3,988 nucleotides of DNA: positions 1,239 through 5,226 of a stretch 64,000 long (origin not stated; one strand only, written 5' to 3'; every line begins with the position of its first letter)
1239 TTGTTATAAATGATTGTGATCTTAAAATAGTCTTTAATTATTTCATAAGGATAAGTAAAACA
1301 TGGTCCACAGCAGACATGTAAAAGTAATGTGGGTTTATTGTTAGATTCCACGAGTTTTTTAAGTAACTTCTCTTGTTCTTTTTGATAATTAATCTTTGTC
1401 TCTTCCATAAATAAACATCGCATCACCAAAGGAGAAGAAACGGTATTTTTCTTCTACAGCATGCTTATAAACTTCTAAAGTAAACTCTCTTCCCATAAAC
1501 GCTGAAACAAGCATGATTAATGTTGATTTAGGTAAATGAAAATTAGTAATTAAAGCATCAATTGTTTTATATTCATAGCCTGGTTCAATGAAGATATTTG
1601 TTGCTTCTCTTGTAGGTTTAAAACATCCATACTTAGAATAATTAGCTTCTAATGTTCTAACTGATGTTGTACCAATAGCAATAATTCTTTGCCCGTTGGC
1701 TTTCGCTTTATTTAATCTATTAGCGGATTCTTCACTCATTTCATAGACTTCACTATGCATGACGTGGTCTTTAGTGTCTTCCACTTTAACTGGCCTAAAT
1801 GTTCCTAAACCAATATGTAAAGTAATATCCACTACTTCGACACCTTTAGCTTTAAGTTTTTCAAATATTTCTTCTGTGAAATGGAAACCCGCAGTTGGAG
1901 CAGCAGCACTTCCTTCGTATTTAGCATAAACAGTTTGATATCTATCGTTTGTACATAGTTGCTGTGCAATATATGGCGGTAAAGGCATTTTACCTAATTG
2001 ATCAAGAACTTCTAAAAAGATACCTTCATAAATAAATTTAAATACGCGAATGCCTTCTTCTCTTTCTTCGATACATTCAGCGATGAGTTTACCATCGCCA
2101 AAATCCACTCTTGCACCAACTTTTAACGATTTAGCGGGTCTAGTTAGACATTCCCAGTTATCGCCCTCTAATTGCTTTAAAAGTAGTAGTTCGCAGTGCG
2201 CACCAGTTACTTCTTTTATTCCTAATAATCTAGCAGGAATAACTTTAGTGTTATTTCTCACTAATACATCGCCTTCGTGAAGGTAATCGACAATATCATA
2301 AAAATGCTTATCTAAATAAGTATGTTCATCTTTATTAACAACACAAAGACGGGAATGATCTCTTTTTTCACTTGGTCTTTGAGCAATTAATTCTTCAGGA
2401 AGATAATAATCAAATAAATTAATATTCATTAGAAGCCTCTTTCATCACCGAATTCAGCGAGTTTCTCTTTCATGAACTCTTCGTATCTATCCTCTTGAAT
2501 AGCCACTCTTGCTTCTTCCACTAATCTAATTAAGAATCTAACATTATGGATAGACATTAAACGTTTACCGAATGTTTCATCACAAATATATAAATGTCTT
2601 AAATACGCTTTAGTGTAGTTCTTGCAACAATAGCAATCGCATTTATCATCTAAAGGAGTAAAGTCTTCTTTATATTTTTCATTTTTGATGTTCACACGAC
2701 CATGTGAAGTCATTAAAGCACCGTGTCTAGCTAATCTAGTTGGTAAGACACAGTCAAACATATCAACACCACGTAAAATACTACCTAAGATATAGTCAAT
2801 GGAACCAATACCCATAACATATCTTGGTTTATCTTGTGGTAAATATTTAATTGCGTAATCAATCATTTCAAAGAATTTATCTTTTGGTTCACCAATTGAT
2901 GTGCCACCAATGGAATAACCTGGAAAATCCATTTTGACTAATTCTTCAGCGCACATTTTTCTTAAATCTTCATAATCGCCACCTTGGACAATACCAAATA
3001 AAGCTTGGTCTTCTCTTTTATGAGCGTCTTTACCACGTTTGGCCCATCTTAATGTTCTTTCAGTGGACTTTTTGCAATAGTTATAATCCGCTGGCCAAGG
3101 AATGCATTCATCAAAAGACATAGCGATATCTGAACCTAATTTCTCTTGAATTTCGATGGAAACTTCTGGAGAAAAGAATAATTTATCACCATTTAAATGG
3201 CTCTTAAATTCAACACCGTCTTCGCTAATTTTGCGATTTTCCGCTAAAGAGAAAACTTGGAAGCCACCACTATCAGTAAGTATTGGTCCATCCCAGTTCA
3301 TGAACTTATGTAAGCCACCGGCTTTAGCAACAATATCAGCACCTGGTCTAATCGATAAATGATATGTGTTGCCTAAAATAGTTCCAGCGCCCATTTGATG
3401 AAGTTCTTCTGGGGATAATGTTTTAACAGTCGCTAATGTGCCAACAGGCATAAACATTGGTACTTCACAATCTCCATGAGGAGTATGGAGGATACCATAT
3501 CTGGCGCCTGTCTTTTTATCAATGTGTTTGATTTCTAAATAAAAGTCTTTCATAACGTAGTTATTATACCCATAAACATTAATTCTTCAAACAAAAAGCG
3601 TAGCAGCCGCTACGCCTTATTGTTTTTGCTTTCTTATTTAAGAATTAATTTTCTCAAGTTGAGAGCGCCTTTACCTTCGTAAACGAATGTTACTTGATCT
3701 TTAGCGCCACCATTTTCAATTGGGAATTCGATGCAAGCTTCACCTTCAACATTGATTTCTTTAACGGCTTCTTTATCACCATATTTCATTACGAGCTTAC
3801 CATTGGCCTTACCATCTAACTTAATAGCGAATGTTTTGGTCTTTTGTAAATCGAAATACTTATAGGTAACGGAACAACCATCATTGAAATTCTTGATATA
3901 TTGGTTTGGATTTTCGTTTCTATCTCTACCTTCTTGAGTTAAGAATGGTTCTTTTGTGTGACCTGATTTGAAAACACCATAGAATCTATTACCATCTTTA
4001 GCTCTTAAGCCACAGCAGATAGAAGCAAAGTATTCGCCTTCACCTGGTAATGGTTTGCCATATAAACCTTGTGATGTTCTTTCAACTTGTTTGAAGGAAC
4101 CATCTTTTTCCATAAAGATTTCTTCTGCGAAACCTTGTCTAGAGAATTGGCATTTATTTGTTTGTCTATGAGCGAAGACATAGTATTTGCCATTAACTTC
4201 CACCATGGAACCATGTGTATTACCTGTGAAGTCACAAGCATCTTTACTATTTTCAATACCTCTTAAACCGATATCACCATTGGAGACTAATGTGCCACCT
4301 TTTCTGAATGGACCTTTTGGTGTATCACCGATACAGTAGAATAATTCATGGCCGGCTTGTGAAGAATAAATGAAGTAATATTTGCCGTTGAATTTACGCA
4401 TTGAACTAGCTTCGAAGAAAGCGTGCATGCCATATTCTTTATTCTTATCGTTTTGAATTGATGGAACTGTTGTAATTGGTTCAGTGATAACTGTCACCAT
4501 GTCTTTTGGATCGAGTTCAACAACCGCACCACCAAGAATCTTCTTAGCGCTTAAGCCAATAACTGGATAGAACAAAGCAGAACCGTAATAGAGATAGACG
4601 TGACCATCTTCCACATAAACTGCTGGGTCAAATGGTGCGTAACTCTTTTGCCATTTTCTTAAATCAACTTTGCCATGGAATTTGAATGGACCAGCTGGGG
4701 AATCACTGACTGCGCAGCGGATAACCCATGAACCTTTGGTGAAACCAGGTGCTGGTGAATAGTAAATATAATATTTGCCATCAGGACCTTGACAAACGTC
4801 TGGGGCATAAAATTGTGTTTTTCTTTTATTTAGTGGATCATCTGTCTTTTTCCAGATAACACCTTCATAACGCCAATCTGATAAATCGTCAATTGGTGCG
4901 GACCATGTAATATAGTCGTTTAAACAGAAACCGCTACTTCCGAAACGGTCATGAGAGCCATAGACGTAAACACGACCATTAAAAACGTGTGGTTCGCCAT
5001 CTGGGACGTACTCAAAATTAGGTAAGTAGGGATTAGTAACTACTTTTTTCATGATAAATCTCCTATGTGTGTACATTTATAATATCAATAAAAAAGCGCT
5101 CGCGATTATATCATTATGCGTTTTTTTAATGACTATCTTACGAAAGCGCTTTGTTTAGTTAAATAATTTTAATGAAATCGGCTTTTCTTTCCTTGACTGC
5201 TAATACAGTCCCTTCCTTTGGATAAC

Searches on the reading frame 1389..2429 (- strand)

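Call 36: search_protein_families(library=pfam, proteins=[window:1389-2429:-], max_evalue=0.00001)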
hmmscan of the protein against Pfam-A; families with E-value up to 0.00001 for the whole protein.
window:1389-2429:- (346 aa): 1 family
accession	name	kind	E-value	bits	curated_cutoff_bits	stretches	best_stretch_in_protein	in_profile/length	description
PF02547.20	Queuosine_synth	-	2.7e-136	454.4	25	1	4-340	2-322/322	Queuosine biosynthesis protein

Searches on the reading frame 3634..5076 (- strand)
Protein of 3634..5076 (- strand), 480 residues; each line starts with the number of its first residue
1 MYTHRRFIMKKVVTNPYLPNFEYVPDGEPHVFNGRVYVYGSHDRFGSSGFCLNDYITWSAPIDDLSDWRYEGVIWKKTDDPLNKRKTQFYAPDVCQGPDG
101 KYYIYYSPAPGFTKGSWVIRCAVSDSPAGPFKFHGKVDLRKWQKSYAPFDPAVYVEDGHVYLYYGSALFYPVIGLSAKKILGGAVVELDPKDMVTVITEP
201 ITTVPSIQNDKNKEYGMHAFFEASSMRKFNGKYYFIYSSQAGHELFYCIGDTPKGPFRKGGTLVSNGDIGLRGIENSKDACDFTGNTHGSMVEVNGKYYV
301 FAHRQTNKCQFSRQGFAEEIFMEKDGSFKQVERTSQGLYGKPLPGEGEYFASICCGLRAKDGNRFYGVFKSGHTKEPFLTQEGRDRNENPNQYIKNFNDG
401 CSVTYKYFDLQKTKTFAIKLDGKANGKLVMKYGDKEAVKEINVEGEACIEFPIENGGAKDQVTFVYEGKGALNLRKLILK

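Call 36: search_protein_families(library=pfam, proteins=[window:3634-5076:-], max_evalue=0.00001)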
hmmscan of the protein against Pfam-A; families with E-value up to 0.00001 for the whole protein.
window:3634-5076:- (480 aa): 1 family
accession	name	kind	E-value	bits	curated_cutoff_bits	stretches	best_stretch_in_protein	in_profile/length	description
PF04616.20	Glyco_hydro_43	-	4.4e-21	75.9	32.2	1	63-327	41-287/288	Glycosyl hydrolases family 43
